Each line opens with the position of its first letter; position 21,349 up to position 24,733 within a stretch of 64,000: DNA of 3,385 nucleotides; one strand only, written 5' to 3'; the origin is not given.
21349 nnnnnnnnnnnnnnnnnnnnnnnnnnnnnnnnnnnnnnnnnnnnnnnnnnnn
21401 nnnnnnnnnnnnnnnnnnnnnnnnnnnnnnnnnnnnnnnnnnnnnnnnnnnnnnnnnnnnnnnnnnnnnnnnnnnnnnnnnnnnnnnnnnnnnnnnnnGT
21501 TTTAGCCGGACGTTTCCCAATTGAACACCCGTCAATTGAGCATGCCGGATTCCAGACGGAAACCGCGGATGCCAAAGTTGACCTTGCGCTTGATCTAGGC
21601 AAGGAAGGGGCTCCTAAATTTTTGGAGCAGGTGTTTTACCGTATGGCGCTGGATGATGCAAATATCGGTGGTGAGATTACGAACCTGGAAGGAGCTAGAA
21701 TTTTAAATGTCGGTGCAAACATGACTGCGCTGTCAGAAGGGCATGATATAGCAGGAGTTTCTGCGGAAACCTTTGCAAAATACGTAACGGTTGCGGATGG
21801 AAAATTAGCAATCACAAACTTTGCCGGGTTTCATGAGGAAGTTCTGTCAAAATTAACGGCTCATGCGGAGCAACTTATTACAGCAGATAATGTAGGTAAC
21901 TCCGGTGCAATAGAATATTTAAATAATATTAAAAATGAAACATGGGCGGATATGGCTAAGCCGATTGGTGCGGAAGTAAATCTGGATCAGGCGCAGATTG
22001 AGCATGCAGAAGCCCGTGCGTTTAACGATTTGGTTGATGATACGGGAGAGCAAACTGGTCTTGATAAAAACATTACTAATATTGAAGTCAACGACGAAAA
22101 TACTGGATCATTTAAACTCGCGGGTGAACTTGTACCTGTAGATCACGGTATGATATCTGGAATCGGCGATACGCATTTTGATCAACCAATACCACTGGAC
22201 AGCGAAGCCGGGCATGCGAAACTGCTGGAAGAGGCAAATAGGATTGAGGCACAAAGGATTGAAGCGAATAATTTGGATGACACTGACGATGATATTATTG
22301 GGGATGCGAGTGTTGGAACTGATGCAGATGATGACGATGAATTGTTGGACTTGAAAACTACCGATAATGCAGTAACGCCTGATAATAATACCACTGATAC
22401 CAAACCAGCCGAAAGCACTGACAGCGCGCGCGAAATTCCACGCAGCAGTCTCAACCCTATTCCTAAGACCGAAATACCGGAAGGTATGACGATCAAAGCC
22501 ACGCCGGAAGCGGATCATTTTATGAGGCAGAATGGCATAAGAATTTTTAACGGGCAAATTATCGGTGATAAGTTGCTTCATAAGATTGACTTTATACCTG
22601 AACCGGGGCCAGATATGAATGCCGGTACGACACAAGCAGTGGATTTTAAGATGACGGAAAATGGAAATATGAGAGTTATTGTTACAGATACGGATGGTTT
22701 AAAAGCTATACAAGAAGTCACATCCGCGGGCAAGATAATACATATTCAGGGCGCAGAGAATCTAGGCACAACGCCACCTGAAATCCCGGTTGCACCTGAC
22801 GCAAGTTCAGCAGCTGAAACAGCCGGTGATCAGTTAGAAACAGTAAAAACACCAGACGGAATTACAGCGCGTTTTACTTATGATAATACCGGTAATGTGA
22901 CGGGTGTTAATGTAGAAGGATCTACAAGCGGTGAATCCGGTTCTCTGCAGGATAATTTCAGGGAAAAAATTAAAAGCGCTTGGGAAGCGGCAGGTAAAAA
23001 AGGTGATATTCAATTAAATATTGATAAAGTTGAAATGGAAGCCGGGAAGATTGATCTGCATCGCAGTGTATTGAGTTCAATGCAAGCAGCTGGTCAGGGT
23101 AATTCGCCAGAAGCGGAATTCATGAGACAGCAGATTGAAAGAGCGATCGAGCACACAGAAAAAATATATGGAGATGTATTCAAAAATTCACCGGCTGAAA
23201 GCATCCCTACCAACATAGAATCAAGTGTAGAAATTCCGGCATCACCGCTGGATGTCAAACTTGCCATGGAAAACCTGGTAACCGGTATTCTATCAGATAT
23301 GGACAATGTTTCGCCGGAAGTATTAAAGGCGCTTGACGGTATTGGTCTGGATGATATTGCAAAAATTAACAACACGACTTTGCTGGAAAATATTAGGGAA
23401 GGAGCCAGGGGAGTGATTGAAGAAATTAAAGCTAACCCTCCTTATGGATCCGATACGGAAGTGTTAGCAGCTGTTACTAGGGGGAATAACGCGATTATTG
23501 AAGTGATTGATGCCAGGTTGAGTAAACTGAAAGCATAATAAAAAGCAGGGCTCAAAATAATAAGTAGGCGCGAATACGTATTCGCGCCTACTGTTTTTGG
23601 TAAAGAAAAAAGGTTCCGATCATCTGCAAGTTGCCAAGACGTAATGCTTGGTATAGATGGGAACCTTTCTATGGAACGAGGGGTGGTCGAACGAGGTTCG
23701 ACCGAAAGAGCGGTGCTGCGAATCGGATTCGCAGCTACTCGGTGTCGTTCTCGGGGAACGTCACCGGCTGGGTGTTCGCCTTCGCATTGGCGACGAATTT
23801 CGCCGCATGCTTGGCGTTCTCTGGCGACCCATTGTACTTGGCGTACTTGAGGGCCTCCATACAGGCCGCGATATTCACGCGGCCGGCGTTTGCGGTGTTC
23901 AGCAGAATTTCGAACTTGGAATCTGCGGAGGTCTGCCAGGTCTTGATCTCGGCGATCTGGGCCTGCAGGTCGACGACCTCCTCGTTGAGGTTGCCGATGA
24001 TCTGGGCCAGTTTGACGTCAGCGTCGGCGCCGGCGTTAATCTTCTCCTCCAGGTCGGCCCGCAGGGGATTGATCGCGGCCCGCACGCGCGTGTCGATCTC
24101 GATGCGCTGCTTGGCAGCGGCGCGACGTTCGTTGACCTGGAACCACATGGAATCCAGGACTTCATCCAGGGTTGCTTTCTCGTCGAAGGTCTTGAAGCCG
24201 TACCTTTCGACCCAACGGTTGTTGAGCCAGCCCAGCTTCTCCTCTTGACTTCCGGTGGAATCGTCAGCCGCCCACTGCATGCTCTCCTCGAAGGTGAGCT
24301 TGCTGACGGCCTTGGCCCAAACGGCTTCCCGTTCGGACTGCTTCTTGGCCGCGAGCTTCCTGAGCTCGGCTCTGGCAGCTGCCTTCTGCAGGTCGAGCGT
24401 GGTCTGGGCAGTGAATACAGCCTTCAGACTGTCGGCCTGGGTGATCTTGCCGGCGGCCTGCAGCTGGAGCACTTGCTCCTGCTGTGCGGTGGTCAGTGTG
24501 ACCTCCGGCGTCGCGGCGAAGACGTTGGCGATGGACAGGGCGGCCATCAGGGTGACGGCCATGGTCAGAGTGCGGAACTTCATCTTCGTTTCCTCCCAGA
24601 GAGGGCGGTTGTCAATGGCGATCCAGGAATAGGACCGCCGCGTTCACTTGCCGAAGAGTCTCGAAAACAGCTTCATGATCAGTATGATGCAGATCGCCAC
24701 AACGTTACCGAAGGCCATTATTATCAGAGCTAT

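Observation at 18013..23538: Operon of two paralogous small acidic helical proteins and an approximately 1600-aa acidic repeat protein of unknown function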

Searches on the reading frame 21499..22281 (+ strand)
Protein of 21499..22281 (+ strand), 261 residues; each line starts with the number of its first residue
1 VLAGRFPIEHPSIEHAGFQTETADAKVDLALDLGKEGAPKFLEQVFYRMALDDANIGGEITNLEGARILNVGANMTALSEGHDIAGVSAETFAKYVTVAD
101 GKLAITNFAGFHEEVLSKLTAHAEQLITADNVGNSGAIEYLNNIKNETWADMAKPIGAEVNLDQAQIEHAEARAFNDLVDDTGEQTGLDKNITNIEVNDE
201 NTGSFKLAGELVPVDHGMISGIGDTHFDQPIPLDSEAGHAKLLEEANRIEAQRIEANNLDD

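Call 102: find_related_loci(query=A12, collection=viral_contigs, flank=8000)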
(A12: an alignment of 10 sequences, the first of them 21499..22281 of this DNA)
Query A12 (261 aa) in viral_contigs; peptide patterns used: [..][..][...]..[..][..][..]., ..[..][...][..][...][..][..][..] (x = any residue, [..] = any of these).
64 stretches matched a pattern, but none encodes a relative of the query by tblastn (E <= 1e-3).
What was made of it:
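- D2, the core domain, is absent from viral contigs (call 102).
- Tried and rejected: The trimmed alignment found no viral D2 (call 102).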

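Call 103: search_solved_structures(query=A12, max_evalue=10)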
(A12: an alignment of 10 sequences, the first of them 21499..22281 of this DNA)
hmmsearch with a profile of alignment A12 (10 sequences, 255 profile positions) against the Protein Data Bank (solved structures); distinct sequences matched with E-value up to 10: 3.
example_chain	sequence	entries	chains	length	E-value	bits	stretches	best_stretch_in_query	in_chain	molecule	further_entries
1zb1_A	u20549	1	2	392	0.81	12.4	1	105-161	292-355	BRO1 protein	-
8rd8_MM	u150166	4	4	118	1.9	11.2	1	144-201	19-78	Small ribosomal subunit protein uS13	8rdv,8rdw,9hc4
9dx2_H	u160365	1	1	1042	2.5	10.8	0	95-129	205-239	GATOR2 complex protein WDR24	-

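Call 117: search_dna_similar(query=window:21499-22281:+, collection=plasmids, mode=protein, max_evalue=0.001, max_rows=10)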
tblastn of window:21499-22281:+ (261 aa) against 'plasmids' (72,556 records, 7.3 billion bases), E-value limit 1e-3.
No match.

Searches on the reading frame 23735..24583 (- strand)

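Call 21: search_protein_families(library=phrogs, proteins=[window:23735-24583:-], max_evalue=0.1)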
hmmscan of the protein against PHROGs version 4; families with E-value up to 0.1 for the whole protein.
window:23735-24583:- (282 aa): 3 families
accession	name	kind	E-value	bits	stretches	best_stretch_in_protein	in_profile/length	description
phrog_18076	-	other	0.007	17.7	1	170-214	43-87/106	hol-like chemotaxis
phrog_18864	-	unknown function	0.017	15.8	0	30-65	106-141/154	-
phrog_1244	-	unknown function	0.041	14.3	1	165-220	25-80/157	-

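Call 22: search_protein_families(library=padloc, proteins=[window:23735-24583:-], max_evalue=0.1)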
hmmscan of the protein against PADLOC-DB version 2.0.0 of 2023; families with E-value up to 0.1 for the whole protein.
window:23735-24583:- (282 aa): 1 family
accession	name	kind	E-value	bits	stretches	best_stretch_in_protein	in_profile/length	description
PDLC01880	CARF4--CARF_PDDEXK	-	0.017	12.4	1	14-164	135-277/364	-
